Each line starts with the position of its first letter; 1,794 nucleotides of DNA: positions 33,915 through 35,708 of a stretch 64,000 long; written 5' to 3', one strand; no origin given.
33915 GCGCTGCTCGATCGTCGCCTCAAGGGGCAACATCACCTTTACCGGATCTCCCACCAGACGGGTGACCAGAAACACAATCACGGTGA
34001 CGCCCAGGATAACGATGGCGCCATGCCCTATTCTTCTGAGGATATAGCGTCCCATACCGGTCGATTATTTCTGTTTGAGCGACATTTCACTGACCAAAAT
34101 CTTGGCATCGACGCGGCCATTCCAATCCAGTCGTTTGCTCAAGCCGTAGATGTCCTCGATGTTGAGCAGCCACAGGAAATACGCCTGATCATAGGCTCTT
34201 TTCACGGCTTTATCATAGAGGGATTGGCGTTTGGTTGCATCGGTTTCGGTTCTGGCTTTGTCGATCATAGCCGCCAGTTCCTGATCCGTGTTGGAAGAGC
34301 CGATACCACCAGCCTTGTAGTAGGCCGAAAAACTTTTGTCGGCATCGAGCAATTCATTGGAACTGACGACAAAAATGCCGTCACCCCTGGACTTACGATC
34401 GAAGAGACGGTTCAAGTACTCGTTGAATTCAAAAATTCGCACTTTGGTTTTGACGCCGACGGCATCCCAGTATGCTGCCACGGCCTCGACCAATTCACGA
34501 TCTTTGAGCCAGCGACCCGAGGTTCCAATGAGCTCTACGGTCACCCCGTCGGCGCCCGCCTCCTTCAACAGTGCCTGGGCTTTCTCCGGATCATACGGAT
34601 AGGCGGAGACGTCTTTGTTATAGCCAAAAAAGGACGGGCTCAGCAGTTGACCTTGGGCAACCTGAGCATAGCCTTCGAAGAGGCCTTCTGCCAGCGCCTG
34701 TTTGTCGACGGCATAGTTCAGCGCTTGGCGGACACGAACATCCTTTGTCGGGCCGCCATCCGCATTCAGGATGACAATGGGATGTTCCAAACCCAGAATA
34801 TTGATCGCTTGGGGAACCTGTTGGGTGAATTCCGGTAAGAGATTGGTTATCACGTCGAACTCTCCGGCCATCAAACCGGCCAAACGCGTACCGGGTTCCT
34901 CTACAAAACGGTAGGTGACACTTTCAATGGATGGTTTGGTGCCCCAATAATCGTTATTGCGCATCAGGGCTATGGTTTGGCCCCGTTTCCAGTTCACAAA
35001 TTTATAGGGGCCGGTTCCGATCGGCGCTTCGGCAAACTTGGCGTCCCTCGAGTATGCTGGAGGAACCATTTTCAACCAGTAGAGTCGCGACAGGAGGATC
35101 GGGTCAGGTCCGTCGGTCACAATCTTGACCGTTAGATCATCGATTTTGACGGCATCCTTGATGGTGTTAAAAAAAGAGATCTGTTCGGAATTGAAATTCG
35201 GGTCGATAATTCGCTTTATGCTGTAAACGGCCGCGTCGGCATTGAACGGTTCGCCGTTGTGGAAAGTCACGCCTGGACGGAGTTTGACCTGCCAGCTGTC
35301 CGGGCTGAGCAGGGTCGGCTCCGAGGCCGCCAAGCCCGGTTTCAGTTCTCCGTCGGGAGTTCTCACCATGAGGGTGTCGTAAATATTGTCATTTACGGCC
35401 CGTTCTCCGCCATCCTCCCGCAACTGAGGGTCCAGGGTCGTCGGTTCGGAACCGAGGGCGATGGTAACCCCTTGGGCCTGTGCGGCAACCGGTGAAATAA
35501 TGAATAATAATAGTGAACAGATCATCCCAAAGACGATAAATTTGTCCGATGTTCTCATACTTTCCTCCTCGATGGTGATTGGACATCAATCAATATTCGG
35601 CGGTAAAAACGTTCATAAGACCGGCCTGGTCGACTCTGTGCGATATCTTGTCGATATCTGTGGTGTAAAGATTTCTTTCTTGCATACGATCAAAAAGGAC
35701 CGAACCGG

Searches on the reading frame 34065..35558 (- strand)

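Call 39: search_protein_families(library=pfam, proteins=[L033:13390-15108:-, L034:4085-4624:+], max_evalue=0.001)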
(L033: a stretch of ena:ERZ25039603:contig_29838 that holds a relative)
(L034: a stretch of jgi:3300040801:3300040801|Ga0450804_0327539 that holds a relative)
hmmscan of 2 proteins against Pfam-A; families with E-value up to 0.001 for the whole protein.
L033:13390-15108:- (572 aa): 4 families
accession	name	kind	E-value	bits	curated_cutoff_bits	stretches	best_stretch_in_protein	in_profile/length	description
PF01839.29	FG-GAP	-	7.4e-30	102.8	22.1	3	394-416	3-25/37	FG-GAP repeat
PF13385.13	Laminin_G_3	-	1.7e-19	70.9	27.6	1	92-248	12-150/151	Concanavalin A-like lectin/glucanases superfamily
PF13517.12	FG-GAP_3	-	6.9e-15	55.8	26.9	2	271-322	1-60/61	FG-GAP-like repeat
PF19193.6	Tectonin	-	6.6e-06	26.2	30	0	329-513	17-178/216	Tectonin domain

L034:4085-4624:+ (179 aa): 0 families
